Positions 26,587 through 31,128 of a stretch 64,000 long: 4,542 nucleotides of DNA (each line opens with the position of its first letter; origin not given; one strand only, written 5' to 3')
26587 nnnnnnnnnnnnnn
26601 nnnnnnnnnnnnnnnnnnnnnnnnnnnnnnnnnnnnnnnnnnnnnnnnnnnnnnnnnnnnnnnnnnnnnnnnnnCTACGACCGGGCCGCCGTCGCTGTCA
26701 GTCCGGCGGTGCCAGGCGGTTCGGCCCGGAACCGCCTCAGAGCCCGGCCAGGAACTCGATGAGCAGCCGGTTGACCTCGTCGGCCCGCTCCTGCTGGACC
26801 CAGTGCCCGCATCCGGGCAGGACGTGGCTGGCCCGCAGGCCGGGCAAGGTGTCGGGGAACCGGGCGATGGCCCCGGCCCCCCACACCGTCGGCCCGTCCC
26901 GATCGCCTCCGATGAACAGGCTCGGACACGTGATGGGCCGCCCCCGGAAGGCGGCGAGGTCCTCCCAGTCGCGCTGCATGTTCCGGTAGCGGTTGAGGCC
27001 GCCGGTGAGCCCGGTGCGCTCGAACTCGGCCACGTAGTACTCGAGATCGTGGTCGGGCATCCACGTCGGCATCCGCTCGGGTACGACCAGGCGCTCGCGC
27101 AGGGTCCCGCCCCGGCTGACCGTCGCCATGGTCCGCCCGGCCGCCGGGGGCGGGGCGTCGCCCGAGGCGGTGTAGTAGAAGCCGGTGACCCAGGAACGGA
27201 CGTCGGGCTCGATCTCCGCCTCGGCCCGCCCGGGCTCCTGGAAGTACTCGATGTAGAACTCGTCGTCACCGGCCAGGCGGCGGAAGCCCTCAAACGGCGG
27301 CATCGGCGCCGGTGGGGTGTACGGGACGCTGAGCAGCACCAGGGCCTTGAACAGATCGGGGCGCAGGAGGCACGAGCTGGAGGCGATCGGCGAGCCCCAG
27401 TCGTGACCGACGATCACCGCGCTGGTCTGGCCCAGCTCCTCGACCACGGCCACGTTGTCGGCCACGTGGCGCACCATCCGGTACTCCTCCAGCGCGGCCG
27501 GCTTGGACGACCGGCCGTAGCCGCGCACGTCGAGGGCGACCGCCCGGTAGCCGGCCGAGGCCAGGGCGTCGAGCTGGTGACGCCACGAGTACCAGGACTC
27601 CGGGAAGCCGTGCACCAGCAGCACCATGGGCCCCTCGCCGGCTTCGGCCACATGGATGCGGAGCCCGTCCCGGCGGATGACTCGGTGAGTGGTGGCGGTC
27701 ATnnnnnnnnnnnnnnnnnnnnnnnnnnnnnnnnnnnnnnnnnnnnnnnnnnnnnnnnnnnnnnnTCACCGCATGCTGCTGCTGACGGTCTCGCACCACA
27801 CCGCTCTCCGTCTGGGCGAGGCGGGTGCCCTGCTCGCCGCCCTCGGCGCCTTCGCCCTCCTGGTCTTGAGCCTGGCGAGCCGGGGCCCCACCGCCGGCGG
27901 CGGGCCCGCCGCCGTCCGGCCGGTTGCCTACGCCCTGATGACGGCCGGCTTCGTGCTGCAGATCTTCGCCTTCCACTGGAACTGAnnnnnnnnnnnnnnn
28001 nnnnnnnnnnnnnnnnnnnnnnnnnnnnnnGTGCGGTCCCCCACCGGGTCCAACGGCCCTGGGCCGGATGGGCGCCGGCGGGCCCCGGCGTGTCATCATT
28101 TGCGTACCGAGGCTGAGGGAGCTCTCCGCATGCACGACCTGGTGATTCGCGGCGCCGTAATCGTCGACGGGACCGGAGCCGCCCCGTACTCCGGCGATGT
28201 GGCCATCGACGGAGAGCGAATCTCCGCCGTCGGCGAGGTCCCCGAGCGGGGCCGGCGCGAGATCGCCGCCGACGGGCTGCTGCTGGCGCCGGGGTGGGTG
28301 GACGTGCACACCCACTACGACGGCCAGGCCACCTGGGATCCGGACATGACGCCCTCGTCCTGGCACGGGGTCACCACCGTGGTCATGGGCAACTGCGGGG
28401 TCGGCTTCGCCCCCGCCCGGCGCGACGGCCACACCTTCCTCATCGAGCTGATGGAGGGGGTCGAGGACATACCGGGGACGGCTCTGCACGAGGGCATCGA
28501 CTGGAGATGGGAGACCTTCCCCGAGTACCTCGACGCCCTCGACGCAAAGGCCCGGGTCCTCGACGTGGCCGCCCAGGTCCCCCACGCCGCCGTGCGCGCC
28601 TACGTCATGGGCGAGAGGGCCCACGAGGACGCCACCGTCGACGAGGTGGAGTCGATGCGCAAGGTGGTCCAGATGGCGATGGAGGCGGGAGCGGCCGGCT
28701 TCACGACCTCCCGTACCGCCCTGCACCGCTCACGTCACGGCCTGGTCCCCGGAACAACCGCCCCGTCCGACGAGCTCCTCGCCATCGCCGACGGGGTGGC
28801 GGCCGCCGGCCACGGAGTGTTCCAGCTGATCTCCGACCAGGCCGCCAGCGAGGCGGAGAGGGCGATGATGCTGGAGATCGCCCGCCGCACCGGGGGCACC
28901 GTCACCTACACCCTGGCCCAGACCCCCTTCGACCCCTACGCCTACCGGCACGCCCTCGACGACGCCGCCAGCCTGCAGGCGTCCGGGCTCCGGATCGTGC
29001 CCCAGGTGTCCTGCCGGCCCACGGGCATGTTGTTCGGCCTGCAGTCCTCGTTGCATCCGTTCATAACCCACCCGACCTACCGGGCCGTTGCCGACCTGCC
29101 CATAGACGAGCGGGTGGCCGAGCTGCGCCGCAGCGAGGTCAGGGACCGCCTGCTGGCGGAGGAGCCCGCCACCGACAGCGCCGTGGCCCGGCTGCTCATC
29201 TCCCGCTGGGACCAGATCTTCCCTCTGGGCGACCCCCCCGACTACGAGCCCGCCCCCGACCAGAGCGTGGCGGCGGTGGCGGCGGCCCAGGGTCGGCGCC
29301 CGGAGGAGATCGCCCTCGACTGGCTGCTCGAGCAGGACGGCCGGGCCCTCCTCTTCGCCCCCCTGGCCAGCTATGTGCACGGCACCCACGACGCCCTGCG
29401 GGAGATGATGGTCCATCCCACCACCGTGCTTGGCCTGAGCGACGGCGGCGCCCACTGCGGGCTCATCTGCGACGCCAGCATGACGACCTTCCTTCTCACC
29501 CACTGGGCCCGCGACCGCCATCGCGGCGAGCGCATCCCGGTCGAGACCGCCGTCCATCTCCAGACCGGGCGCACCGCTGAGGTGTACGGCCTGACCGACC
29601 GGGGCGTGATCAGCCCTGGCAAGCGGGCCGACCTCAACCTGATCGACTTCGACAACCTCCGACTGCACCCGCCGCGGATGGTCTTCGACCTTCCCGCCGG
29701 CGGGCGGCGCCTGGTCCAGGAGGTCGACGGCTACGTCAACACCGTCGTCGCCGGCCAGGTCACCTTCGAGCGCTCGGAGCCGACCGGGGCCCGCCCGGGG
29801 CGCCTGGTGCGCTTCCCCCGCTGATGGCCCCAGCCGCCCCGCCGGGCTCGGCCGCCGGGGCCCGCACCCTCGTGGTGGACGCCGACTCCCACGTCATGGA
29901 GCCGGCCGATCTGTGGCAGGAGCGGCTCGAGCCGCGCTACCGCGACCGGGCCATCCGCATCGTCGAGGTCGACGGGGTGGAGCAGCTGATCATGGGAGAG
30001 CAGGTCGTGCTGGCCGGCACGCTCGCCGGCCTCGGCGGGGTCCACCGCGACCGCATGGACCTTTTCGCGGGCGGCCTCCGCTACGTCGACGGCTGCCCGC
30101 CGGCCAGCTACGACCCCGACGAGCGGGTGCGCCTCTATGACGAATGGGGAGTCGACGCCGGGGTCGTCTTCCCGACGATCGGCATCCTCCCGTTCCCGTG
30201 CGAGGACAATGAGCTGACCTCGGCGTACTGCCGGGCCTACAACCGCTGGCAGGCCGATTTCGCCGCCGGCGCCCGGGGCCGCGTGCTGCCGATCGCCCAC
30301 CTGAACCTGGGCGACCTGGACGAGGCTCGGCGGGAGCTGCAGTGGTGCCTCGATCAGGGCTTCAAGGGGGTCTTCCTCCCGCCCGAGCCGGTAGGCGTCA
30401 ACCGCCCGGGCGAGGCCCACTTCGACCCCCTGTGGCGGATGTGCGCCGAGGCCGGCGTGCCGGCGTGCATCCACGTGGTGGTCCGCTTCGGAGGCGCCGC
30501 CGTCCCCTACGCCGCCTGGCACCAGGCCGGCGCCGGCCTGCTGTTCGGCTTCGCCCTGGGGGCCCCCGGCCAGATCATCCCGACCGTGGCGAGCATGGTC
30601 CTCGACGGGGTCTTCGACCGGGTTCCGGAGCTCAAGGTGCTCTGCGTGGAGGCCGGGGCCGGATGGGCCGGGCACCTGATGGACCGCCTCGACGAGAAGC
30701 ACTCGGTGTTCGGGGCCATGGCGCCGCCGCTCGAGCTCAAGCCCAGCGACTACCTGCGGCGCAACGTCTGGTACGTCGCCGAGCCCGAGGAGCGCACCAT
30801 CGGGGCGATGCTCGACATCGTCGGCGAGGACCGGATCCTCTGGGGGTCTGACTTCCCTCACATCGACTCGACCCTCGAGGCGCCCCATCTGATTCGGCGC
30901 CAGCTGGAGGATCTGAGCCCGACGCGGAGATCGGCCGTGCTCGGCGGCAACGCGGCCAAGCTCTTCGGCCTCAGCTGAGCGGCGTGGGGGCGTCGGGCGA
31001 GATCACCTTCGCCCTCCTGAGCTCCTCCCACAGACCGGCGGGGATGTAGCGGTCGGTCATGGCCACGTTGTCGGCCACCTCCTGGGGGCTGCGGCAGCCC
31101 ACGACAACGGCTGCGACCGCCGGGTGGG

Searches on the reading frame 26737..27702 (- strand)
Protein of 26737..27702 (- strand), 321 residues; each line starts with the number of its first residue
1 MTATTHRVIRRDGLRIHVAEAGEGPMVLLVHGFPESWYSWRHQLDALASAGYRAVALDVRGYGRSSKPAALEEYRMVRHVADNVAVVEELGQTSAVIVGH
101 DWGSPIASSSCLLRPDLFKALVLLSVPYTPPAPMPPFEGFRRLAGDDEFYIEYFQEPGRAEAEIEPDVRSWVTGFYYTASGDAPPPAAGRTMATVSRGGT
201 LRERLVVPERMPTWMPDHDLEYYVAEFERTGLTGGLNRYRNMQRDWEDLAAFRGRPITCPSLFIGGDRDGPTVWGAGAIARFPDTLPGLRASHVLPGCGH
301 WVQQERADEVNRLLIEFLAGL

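Call 65: search_protein_families(library=pfam, proteins=[window:26737-27702:-], max_evalue=0.0001)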
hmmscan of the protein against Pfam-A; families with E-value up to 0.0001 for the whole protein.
window:26737-27702:- (321 aa): 3 families
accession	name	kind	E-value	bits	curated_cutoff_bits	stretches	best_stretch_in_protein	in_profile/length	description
PF00561.26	Abhydrolase_1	-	1.7e-33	116.8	25.8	1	25-305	1-243/245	alpha/beta hydrolase fold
PF12697.13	Abhydrolase_6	-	8.1e-22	79.4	26.3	1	27-312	1-216/217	Alpha/beta hydrolase family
PF12146.15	Hydrolase_4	-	9.1e-13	48.5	27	1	26-138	6-120/239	Serine aminopeptidase, S33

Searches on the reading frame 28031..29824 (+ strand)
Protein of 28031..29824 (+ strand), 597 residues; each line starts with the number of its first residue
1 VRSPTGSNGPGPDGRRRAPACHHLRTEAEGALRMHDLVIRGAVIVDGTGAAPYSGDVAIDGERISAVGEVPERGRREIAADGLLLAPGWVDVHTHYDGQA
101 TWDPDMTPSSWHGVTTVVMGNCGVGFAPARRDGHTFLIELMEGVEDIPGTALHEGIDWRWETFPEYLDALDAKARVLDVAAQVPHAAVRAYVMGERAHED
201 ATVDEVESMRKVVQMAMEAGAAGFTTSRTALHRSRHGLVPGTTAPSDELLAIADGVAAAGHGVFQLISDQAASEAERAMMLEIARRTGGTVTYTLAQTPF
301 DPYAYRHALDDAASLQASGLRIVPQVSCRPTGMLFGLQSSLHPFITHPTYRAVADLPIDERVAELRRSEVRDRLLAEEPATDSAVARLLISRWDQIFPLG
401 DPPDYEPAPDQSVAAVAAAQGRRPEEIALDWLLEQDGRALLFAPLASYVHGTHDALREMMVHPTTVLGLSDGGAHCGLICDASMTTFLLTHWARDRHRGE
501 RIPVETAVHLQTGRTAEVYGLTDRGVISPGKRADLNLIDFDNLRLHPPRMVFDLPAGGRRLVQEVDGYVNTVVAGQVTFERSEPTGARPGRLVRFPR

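Call 65: search_protein_families(library=pfam, proteins=[window:28031-29824:+], max_evalue=0.0001)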
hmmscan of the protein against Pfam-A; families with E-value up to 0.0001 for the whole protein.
window:28031-29824:+ (597 aa): 2 families
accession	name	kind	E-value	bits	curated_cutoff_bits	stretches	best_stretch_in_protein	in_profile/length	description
PF07969.17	Amidohydro_3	-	4.5e-53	181.8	29.7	1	77-579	2-472/472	Amidohydrolase family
PF01979.26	Amidohydro_1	-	1e-09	38.6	25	0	469-553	239-329/345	Amidohydrolase family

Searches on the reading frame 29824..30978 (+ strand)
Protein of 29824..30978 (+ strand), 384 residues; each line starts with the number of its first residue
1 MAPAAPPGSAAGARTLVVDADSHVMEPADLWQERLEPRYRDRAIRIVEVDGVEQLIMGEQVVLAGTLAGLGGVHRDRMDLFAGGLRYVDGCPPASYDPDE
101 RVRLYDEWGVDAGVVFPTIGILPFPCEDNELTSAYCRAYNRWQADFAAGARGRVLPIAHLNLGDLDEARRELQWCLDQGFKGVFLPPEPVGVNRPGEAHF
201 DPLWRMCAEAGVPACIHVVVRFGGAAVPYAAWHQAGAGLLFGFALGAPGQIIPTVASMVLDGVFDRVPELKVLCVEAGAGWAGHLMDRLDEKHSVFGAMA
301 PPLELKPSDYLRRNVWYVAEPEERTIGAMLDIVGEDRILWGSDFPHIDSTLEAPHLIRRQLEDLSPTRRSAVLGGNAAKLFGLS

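Call 65: search_protein_families(library=pfam, proteins=[window:29824-30978:+], max_evalue=0.0001)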
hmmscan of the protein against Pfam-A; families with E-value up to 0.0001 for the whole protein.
window:29824-30978:+ (384 aa): 1 family
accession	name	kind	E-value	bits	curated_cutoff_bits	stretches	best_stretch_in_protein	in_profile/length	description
PF04909.20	Amidohydro_2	-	5.1e-35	122.1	26.4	1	97-383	20-289/289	Amidohydrolase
